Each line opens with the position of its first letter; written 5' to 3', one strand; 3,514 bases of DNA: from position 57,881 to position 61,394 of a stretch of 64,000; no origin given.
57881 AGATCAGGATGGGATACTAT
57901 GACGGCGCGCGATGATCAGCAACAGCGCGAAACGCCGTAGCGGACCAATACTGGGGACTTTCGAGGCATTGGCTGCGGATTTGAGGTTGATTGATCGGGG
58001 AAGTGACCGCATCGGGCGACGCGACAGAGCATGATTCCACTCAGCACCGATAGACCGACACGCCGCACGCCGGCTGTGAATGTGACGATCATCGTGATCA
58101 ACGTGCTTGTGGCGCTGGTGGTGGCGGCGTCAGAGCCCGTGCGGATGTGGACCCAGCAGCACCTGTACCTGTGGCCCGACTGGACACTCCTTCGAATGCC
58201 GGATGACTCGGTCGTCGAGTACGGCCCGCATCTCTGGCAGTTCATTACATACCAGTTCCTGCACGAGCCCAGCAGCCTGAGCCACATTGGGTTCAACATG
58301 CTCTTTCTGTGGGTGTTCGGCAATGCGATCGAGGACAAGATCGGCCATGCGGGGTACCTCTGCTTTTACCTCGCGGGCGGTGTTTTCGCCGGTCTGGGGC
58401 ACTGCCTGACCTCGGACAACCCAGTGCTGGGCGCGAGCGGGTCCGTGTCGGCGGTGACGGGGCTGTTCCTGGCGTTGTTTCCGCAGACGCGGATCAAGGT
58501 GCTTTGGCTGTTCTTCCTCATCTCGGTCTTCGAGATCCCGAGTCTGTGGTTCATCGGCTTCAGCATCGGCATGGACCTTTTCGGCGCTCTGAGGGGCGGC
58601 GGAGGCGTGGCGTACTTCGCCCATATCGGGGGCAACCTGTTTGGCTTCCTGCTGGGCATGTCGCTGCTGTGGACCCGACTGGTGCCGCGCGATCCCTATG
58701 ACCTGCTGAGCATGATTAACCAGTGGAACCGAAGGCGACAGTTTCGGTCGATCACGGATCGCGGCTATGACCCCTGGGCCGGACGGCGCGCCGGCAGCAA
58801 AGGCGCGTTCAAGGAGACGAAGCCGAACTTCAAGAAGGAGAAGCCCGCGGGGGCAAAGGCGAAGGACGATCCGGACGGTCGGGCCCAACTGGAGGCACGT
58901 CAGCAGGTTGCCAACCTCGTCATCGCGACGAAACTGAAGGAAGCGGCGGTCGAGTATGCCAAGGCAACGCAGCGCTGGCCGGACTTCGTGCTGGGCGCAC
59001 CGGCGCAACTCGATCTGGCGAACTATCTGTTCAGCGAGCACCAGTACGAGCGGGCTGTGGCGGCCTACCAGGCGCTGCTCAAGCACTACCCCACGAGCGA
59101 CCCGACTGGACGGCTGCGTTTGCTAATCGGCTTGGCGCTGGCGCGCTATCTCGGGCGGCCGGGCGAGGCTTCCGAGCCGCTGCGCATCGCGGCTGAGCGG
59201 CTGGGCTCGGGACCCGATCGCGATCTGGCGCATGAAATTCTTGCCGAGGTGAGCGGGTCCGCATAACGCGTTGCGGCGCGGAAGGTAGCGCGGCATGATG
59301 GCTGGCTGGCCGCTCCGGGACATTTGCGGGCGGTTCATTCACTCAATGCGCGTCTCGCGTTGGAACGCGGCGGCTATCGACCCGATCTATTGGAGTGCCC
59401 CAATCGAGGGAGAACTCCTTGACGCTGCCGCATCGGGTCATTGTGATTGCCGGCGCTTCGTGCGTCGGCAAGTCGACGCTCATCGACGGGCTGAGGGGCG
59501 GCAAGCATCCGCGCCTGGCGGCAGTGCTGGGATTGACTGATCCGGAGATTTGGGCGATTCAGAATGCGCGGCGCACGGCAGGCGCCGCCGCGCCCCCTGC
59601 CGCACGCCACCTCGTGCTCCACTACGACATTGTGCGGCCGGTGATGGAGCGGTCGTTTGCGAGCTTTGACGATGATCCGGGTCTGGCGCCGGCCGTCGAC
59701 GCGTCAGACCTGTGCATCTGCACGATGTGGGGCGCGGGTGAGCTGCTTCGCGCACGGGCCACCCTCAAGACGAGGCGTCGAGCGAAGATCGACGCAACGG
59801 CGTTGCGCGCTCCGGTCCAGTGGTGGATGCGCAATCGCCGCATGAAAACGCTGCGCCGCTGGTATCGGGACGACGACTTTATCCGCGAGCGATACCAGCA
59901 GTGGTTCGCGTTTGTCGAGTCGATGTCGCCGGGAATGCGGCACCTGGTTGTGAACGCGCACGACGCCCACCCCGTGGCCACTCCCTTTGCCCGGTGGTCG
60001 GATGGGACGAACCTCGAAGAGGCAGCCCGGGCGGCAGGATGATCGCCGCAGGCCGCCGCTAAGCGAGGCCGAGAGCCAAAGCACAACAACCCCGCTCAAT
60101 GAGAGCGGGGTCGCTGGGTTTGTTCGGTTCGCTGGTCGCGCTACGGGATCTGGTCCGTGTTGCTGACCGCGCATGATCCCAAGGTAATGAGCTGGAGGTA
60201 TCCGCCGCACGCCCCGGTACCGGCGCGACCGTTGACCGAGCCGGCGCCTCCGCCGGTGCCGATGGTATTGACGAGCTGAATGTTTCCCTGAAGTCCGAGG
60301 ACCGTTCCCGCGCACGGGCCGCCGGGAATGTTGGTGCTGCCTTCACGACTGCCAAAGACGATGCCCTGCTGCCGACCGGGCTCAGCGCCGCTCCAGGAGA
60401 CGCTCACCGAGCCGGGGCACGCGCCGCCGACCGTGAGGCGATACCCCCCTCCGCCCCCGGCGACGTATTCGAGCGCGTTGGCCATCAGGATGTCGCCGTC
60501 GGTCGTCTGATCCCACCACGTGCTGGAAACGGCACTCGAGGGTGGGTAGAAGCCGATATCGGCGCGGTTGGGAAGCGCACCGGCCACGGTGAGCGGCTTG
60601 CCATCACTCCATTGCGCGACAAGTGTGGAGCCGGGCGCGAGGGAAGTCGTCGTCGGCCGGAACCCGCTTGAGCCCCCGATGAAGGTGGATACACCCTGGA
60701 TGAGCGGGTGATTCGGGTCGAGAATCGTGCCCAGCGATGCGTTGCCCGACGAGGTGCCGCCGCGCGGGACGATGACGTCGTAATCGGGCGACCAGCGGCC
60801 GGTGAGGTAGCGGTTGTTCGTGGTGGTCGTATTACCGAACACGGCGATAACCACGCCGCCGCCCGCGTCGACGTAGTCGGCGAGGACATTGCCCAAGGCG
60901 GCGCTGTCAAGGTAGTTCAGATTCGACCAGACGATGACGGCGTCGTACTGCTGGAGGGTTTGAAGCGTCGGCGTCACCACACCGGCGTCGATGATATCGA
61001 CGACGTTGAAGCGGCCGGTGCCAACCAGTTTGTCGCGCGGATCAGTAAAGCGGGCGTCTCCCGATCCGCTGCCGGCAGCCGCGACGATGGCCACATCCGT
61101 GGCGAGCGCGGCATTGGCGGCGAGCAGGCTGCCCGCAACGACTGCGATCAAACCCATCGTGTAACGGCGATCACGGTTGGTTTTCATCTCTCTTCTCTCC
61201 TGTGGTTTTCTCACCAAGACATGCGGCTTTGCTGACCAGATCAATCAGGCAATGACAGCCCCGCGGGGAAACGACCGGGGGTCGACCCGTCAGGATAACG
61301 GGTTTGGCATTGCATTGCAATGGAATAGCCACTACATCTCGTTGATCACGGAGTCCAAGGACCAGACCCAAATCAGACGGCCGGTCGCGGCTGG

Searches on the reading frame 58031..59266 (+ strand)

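Call 22: search_protein_families(library=pfam, proteins=[window:58031-59266:+], max_evalue=0.001)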
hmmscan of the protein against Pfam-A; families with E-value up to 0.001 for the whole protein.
window:58031-59266:+ (411 aa): 3 families
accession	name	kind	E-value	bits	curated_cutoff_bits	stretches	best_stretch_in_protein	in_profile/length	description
PF01694.28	Rhomboid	-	9.5e-27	94.4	22.6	1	67-213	3-141/143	Rhomboid domain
PF13428.12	TPR_14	-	0.00012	22.8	23.5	1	325-364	3-41/44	Tetratricopeptide repeat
PF13432.12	TPR_16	-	0.00078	20.3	32.7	1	327-388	1-58/65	Tetratricopeptide repeat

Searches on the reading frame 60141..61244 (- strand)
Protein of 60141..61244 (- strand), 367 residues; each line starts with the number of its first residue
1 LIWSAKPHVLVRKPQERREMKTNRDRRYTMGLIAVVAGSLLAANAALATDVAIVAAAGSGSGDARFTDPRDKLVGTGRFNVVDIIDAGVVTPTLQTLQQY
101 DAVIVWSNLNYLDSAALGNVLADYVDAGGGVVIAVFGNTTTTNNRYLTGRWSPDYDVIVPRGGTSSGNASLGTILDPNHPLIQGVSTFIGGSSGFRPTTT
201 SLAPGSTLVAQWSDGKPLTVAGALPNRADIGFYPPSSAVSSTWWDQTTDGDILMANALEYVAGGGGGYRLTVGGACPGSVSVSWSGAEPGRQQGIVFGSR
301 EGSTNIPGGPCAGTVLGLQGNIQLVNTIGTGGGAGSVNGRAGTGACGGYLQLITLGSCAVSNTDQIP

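Call 3: search_protein_families(library=pfam, proteins=[window:60141-61244:-], max_evalue=1)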
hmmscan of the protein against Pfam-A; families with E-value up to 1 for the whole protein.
window:60141-61244:- (367 aa): 5 families
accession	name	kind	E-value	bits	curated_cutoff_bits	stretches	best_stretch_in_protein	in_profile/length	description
PF06283.17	ThuA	-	7.1e-05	23.6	33.4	1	79-186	32-131/209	Trehalose utilisation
PF08532.16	Glyco_hydro_42M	-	0.024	14.6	25.8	1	92-152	50-108/207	Beta-galactosidase trimerisation domain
PF24157.1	DUF7408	-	0.03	14.7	27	1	80-139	18-77/174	Domain of unknown function (DUF7408)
PF10131.15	PTPS_related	-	0.13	11.2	26.4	1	93-147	485-540/621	6-pyruvoyl-tetrahydropterin synthase related domain; membrane protein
PF22369.2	GLMA_2nd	-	0.26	11.4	27.7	1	91-133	40-80/138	GLMA-like, second domain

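Call 4: search_protein_families(library=ncbifam, proteins=[window:60141-61244:-], max_evalue=1)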
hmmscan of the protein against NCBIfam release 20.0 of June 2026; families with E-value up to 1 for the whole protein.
window:60141-61244:- (367 aa): 1 family
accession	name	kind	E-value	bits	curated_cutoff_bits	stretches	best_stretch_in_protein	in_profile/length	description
NF011091.0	PRK14514.1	equivalog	0.02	14.5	361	1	97-141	63-107/221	ATP-dependent Clp endopeptidase proteolytic subunit ClpP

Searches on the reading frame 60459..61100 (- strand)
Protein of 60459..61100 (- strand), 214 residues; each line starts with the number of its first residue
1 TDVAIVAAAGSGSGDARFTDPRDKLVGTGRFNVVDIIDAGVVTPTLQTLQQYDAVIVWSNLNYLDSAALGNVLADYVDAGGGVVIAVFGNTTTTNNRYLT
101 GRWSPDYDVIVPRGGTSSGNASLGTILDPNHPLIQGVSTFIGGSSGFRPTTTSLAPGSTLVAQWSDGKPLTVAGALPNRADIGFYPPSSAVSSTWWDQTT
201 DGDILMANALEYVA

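Call 62: find_homologous_proteins(query=window:60459-61100:-, max_evalue=0.001)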
Query seq(214 aa) (214 aa): 170 proteins with E <= 0.001 among 1473 candidates; the best 120 are listed.
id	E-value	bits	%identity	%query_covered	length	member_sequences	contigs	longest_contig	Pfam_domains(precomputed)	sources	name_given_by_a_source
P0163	4.9e-134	463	100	100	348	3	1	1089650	-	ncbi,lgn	-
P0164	1.2e-122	426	92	100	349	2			-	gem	-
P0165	1.0e-79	285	64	100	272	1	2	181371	PF07589.17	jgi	jgi:hypothetical protein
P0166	1.2e-79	285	62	99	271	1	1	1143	PF06283.18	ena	-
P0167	1.4e-78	282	64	92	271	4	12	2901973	PF07589.17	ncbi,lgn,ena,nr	ncbi:MAG: PEP-CTERM sorting domain-containing protein [Fimbriimonadaceae bacterium]|nr:hypothetical 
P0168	1.6e-78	282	64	99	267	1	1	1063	-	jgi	jgi:hypothetical protein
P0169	2.5e-76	274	64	99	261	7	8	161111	PF07589.17,PF06283.18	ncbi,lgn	ncbi:MAG: PEP-CTERM sorting domain-containing protein [Planctomycetota bacterium]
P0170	3.9e-76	274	62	99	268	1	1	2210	-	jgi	jgi:hypothetical protein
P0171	1.7e-74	268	62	99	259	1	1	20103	-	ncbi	-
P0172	3.1e-73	264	61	99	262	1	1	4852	-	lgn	-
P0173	1.1e-72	262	60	99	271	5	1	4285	-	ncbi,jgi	-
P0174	3.4e-72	261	61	93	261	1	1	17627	-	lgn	-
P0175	7.9e-70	253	59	99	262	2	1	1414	-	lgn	-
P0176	4.1e-68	247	58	100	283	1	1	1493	PF06283.18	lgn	-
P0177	3.4e-67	244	56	99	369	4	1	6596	-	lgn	-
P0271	1.6e-41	161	45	93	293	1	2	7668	PF07589.17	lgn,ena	-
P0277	3.8e-40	156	47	92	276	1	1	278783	PF07589.17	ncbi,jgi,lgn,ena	-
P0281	4.3e-39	153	46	97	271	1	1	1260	PF07589.17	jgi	jgi:hypothetical protein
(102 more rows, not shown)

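Call 63: find_encoding_contigs(protein=P0163, flank=3000, max_places=2)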
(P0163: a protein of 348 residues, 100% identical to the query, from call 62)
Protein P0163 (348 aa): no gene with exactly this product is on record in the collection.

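Call 67: search_protein_families(library=ncbifam, alignment_id=A6, max_evalue=0.01)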
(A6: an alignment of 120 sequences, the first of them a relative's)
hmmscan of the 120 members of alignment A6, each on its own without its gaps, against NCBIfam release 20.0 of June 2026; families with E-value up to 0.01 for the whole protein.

A. member 1, P0163 (348 aa): 0 families

B. families by the number of members that match (of 120 scanned): 14 families
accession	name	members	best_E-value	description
NF041540.1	dockerin_GC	67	5.6e-25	GC-type dockerin domain-anchored protein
TIGR02595.1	PEP_CTERM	12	4.2e-06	PEP-CTERM sorting domain-containing protein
NF041538.1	PEP_EDSA_1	8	8.7e-08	EDSAP-1 family PEP-CTERM protein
NF038125.1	PEP_CTERM_THxN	7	9.9e-08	THxN family PEP-CTERM protein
NF038129.1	PEP_NF038129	7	4.8e-06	NF038129 family PEP-CTERM protein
NF038120.1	PEP_CTERM_QFxxD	7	9.4e-05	NF038120 family PEP-CTERM protein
NF038126.1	PEP_CTERM_FxDxF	5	2.1e-05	FxDxF family PEP-CTERM protein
NF033554.9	floc_PepA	4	7.1e-09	flocculation-associated PEP-CTERM protein PepA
NF041927.1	Xrt_dep_XDP1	3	2.3e-06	exosortase-dependent surface protein XDP1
NF038124.1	PEP_CTERM_TLD_A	2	9.4e-05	PEP_CTERM-anchored TLD domain-containing protein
NF038118.1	PEP_CTERM_CCXG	1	3.1e-05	CCXG family PEP-CTERM protein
NF033947.0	PEP-cistern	1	0.0015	cistern family PEP-CTERM protein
NF038121.1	PEP_CTERM_LEVG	1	0.0042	LEVG family PEP-CTERM protein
NF038130.1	PEP_NF038130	1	0.0075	NF038130 family PEP-CTERM protein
